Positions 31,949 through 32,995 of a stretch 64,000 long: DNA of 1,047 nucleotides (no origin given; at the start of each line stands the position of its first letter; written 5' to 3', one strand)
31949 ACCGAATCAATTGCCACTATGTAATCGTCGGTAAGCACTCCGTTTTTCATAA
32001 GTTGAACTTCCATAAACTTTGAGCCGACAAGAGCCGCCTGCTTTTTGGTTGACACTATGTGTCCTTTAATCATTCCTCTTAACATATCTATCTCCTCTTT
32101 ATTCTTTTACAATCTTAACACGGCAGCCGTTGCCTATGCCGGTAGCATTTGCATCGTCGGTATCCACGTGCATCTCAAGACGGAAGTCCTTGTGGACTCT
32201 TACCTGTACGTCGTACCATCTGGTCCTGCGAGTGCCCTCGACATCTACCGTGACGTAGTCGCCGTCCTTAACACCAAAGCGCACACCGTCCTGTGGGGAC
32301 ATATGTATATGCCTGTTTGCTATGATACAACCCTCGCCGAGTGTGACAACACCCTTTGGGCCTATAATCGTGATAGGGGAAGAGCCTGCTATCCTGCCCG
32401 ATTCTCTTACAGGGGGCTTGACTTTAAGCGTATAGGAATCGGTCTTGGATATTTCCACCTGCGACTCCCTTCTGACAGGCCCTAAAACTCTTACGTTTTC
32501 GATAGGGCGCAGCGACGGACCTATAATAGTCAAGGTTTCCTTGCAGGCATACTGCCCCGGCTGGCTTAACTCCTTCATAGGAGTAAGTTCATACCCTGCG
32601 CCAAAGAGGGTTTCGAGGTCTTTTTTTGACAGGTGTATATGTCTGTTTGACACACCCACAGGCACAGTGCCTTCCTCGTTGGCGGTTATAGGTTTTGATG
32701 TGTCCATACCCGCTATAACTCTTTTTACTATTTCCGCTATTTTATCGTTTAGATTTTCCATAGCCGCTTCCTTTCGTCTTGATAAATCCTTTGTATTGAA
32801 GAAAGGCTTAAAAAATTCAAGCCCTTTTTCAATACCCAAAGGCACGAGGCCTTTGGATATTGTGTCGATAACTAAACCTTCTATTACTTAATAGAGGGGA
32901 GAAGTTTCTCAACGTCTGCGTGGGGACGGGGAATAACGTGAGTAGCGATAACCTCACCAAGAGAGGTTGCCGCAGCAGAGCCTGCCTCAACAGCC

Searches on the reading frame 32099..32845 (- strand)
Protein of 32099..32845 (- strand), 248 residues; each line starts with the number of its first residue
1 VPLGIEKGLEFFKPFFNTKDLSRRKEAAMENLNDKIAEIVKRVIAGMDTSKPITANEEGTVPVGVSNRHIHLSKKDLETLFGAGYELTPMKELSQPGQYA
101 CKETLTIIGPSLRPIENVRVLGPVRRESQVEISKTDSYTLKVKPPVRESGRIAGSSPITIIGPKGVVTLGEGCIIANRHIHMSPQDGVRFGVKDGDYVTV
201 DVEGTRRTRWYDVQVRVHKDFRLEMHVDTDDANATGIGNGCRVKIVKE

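Call 15: search_protein_families(library=pfam, proteins=[window:32099-32845:-], max_evalue=0.001)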
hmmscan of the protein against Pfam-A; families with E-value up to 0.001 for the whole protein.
window:32099-32845:- (248 aa): 1 family
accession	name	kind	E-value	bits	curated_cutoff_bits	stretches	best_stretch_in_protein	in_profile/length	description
PF06130.18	PTAC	-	1.2e-77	260.1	25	1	62-237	1-175/176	Phosphate propanoyltransferase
